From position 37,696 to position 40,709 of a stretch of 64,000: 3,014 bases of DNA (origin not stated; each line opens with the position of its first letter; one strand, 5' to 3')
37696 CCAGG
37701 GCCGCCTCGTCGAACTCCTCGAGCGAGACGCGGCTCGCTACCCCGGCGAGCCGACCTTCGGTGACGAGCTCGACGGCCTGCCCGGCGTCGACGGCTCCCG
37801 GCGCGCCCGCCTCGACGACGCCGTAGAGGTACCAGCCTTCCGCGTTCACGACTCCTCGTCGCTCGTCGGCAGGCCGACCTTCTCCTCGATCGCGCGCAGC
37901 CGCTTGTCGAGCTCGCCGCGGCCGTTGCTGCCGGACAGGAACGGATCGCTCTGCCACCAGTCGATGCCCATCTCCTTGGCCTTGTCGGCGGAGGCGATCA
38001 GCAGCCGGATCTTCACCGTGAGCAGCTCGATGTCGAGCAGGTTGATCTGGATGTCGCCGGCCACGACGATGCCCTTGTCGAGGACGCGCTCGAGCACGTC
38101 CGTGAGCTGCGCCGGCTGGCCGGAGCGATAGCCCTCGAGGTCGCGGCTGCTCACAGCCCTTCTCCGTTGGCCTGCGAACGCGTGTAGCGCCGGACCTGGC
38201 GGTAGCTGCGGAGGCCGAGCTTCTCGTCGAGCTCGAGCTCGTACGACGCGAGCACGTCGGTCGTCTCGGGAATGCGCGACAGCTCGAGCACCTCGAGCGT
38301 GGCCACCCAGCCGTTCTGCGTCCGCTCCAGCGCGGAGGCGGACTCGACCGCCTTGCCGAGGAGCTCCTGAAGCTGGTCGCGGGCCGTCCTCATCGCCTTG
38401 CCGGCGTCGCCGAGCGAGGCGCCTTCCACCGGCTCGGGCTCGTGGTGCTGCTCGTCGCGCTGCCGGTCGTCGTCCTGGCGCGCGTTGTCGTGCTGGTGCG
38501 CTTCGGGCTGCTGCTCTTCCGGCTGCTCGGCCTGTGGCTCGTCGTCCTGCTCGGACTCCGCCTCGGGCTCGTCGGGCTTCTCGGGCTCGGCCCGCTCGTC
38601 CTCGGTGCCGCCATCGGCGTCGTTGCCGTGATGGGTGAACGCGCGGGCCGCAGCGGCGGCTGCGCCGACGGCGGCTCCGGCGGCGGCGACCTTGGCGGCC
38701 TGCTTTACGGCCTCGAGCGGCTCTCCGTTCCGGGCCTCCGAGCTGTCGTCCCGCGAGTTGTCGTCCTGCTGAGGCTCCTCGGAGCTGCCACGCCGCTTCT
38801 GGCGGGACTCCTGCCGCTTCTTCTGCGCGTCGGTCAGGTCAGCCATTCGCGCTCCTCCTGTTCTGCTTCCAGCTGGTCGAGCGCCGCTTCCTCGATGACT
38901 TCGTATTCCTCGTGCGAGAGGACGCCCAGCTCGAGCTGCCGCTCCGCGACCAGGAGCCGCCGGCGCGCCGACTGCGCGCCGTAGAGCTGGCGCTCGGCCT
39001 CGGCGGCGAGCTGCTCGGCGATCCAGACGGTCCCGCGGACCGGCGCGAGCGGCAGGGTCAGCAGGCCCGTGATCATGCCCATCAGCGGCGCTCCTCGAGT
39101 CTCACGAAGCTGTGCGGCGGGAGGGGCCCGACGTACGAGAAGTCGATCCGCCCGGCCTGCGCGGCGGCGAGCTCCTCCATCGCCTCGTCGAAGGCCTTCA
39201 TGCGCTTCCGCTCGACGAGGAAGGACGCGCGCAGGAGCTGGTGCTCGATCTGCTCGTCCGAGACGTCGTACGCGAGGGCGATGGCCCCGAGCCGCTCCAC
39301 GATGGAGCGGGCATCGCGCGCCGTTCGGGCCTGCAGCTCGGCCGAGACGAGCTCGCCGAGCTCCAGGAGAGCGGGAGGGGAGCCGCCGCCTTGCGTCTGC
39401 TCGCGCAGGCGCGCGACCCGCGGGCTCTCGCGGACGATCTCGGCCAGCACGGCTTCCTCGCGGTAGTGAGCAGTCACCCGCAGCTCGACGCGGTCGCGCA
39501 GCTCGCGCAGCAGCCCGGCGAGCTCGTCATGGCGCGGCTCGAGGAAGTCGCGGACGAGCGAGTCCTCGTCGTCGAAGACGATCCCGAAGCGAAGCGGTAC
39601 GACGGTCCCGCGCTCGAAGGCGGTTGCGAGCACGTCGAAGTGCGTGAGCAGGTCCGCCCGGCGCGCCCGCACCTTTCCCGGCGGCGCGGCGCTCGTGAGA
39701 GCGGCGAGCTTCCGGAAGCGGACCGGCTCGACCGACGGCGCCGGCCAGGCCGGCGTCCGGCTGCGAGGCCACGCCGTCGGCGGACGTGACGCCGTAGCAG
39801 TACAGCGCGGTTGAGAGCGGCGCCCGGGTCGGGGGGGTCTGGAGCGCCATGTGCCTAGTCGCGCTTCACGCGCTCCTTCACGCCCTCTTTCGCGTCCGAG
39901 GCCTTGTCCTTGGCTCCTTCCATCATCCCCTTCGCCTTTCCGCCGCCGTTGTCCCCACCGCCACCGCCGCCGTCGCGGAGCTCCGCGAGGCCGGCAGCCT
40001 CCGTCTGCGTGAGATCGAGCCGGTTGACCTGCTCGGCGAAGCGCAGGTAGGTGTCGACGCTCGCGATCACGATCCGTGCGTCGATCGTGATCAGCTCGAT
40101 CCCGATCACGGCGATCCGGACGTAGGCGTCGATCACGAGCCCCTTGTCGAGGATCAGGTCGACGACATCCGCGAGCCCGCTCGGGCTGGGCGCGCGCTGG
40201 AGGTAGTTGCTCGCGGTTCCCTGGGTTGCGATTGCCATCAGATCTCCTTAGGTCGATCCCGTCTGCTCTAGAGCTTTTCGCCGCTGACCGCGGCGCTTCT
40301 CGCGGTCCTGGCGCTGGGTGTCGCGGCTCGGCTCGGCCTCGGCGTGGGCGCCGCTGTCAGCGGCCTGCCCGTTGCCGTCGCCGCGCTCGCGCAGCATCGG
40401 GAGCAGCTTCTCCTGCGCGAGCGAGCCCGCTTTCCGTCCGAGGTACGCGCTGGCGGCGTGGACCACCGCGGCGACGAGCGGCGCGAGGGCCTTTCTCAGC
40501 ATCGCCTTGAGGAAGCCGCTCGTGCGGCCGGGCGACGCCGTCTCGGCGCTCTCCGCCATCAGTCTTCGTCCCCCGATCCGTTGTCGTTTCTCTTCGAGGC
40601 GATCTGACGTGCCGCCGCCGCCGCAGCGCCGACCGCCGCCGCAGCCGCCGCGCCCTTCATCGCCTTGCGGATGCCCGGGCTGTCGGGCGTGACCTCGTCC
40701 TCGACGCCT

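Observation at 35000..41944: A basic-flanked poly-Ala/Gly/Val segment recurs in six different proteins of the gvp locus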

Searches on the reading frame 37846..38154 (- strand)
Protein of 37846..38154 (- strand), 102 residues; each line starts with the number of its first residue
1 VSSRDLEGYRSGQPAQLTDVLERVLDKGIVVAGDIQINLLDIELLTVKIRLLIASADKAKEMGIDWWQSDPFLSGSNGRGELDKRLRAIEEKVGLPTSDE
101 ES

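Call 6: find_related_loci(query=window:37846-38154:-, collection=genome_contigs, flank=10000)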
Query window:37846-38154:- (102 aa) in genome_contigs; peptide patterns used: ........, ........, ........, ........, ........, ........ (x = any residue, [..] = any of these).
600 stretches matched a pattern (row limit reached: there are more); 514 encode a relative of the query (tblastn E <= 1e-3); the best 80 are kept; 80 distinct loci.
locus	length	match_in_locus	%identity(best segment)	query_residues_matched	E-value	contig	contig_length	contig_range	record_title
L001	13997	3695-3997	80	1-101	1e-50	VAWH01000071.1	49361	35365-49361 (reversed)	MAG: Actinobacteria bacterium isolate AC_1 14_1009_16_30cm_scaffold_1637_e:635, whole genome shotgun sequence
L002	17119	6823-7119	82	1-100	7e-50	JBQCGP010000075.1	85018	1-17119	MAG: Gaiellaceae bacterium isolate bin341 k141_3356050, whole genome shotgun sequence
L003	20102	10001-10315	75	1-101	5e-44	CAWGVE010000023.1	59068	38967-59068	MAG: uncultured Actinomycetes bacterium isolate MFD08669.bin.3.247 genome assembly, contig: contig_2461, whole genome sh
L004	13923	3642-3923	68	9-99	5e-36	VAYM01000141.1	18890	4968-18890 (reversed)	MAG: Actinobacteria bacterium isolate AC_58 14_0919_09_20cm_scaffold_707, whole genome shotgun sequence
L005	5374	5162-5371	86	9-78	1e-35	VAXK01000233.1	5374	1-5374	MAG: Actinobacteria bacterium isolate AC_30 14_1009_12_20cm_scaffold_19285, whole genome shotgun sequence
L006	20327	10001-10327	63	1-100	2e-35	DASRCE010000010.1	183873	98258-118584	MAG TPA_asm: Gaiellaceae bacterium isolate SMAG_U9945 k141_538349, whole genome shotgun sequence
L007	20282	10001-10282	67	13-101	2e-34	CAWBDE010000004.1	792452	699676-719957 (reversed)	MAG: uncultured Actinomycetota bacterium isolate MFD09603.bin.1.250 genome assembly, contig: contig_40924, whole genome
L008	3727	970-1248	64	13-100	4e-34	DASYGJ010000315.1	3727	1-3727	MAG TPA_asm: Leifsonia sp. isolate SMAG_U4210 k141_1820928, whole genome shotgun sequence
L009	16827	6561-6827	74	10-95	1e-37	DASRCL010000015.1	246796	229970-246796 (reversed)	MAG TPA_asm: Gaiellaceae bacterium isolate SMAG_U9952 k141_743746, whole genome shotgun sequence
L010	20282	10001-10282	61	1-94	4e-33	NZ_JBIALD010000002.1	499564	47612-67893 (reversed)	Streptomyces sp. NPDC005017 NPDC005017_3_C5.ctg-0002, whole genome shotgun sequence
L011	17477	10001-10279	60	2-94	9e-33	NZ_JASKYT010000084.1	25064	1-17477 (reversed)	Streptomyces sp. PU-14G strain PU_14G Contig_84, whole genome shotgun sequence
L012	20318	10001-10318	58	3-100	8e-33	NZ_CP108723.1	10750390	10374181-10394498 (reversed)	Streptomyces sp. NBC_00996 chromosome, complete genome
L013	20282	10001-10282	62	1-94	1e-32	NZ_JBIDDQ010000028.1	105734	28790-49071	Streptomyces sp. Y7 NODE_28, whole genome shotgun sequence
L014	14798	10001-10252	69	9-88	9e-33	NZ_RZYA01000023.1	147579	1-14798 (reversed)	Streptomyces antnestii strain San01 NODE_23_length_147579_cov_84.583302, whole genome shotgun sequence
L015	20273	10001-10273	62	3-93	8e-33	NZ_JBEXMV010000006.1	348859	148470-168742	Streptomyces sp. NPDC003717 NPDC003717_16_A6.ctg-0006, whole genome shotgun sequence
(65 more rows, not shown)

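Call 62: find_related_loci(query=window:37846-38154:-, collection=metagenome_contigs, flank=6000)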
Query window:37846-38154:- (102 aa) in metagenome_contigs; peptide patterns used: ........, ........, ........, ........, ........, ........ (x = any residue, [..] = any of these).
600 stretches matched a pattern (row limit reached: there are more); 443 encode a relative of the query (tblastn E <= 1e-3); the best 80 are kept; 80 distinct loci.
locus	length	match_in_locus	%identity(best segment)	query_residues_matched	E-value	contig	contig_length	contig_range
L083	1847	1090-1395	98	1-102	2e-65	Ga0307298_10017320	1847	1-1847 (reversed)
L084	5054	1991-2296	98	1-102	1e-63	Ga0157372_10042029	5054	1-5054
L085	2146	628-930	85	1-101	3e-56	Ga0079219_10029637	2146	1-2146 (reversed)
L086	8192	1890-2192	86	1-101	2e-55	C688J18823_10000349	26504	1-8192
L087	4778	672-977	82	1-102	6e-55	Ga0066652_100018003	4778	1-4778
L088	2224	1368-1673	82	1-102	4e-55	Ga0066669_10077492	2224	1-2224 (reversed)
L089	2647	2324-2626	82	1-101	3e-54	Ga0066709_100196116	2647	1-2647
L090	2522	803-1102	84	1-100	4e-53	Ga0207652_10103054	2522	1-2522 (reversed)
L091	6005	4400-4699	82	1-100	9e-53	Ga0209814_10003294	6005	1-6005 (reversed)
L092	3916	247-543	83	1-100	4e-52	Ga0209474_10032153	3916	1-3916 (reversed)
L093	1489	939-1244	82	1-101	4e-54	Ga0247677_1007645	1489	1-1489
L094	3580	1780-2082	80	1-101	5e-52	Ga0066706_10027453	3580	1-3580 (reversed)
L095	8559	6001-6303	79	1-101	2e-51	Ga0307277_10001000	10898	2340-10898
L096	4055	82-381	83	1-100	1e-51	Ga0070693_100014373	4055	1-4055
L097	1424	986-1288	80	1-101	8e-53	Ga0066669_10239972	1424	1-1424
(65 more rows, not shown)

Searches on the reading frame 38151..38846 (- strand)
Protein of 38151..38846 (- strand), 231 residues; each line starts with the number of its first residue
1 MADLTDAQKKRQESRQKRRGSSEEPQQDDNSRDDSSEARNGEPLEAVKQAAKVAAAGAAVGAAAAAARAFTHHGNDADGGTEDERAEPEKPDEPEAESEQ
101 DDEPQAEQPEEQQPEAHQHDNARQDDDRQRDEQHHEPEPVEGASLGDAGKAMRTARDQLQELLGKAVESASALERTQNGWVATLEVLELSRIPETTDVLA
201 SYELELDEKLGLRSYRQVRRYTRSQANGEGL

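Call 3: search_protein_families(library=pfam, max_evalue=0.01, proteins=[window:38151-38846:-])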
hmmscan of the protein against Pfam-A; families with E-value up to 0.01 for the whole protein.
window:38151-38846:- (231 aa): 1 family
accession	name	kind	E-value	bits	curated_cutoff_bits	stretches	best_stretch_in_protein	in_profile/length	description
PF05800.16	GvpO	-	5.3e-27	94.1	25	1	144-226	11-93/94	Gas vesicle synthesis protein GvpO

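Call 4: search_protein_families(library=ncbifam, max_evalue=0.01, proteins=[window:38151-38846:-])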
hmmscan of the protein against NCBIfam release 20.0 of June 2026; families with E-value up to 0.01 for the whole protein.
window:38151-38846:- (231 aa): 1 family
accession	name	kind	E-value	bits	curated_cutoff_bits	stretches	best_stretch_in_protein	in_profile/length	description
NF053612.1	anchor_PA1041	equivalog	0.0017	18.3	250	1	43-121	46-124/236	PA1041 family peptidoglycan-binding anchor lipoprotein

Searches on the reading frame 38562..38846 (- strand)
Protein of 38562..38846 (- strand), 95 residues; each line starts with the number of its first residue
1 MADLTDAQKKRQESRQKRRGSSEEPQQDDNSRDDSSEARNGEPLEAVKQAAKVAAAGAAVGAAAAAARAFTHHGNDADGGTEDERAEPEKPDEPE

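Call 36: search_protein_families(library=pfam, max_evalue=10, proteins=[window:38562-38846:-])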
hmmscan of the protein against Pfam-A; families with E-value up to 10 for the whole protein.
seq(95 aa): 1 family
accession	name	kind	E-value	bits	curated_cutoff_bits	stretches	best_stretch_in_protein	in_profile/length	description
PF04684.18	BAF1_ABF1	-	4.5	6.8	28.9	1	8-82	98-175/511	BAF1 / ABF1 chromatin reorganising factor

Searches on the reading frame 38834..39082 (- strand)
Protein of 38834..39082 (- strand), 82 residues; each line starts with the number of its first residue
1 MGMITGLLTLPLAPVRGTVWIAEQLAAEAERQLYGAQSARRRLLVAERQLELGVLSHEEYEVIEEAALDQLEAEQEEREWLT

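Call 3: search_protein_families(library=pfam, max_evalue=0.01, proteins=[window:38834-39082:-])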
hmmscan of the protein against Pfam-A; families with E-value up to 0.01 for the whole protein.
window:38834-39082:- (82 aa): 1 family
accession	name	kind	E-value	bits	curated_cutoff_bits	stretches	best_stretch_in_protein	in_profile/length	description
PF05120.17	GvpG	-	1.1e-20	74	30.6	1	7-73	1-67/67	Gas vesicle protein G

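Call 4: search_protein_families(library=ncbifam, max_evalue=0.01, proteins=[window:38834-39082:-])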
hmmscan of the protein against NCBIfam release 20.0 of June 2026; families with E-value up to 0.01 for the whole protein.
window:38834-39082:- (82 aa): 0 families

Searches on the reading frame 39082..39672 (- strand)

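Call 3: search_protein_families(library=pfam, max_evalue=0.01, proteins=[window:39082-39672:-])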
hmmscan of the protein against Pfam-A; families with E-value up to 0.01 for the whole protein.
window:39082-39672:- (196 aa): 1 family
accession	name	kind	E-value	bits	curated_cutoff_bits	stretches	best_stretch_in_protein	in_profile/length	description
PF06386.16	GvpL_GvpF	-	3.7e-47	161.8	23.6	1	4-190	50-244/245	Gas vesicle synthesis protein GvpL/GvpF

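Call 4: search_protein_families(library=ncbifam, max_evalue=0.01, proteins=[window:39082-39672:-])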
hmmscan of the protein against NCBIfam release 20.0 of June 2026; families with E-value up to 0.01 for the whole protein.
window:39082-39672:- (196 aa): 2 families
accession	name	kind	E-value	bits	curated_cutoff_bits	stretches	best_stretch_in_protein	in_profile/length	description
NF052351.1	GasVProtGvpFCyan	equivalog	3.1e-18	66.4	350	1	3-192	35-227/227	gas vesicle protein GvpF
NF045778.1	gas_vesic_GvpL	equivalog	3.6e-15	56.4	200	1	8-190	60-256/260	gas vesicle protein GvpL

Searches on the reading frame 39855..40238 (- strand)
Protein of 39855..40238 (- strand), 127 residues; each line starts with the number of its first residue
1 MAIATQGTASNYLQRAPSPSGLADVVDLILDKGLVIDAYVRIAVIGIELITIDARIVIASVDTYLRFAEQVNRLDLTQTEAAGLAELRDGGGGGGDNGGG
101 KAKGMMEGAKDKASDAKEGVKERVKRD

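Call 3: search_protein_families(library=pfam, max_evalue=0.01, proteins=[window:39855-40238:-])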
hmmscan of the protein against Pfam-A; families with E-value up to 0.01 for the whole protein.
window:39855-40238:- (127 aa): 1 family
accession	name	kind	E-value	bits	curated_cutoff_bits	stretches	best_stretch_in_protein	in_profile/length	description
PF00741.23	Gas_vesicle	-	1.4e-12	48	25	1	22-59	2-39/39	Gas vesicle protein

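Call 4: search_protein_families(library=ncbifam, max_evalue=0.01, proteins=[window:39855-40238:-])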
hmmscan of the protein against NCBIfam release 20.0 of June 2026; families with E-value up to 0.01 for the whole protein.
window:39855-40238:- (127 aa): 5 families
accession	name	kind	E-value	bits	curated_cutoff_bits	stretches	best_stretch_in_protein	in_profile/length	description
NF006872.0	PRK09368.1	subfamily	6.9e-40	136.4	151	1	9-122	4-116/143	gas vesicle structural protein GvpA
NF006874.0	PRK09371.1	subfamily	1.1e-26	92.7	100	1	14-77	4-67/71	gas vesicle structural protein GvpA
NF046092.1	halo_gas_GvpA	exception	1.6e-25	89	112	1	17-77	1-61/64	gas vesicle protein GvpA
NF046090.2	halo_gas_GvpJ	exception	8.2e-09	35.4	125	1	20-65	6-51/73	gas vesicle protein GvpJ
NF046091.2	halo_gas_GvpM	exception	2.9e-06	26.9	109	1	21-65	10-54/67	gas vesicle protein GvpM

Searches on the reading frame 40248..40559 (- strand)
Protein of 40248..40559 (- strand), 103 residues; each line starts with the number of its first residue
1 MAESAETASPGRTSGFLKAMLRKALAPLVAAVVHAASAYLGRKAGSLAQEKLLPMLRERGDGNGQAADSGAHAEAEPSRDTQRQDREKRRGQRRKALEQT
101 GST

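Call 3: search_protein_families(library=pfam, max_evalue=0.01, proteins=[window:40248-40559:-])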
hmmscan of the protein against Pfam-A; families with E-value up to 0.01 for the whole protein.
window:40248-40559:- (103 aa): 0 families

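Call 4: search_protein_families(library=ncbifam, max_evalue=0.01, proteins=[window:40248-40559:-])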
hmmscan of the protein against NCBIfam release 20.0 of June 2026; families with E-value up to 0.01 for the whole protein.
window:40248-40559:- (103 aa): 0 families

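Call 36: search_protein_families(library=pfam, max_evalue=10, proteins=[window:40248-40559:-])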
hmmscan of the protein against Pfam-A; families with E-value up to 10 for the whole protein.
window:40248-40559:- (103 aa): 0 families
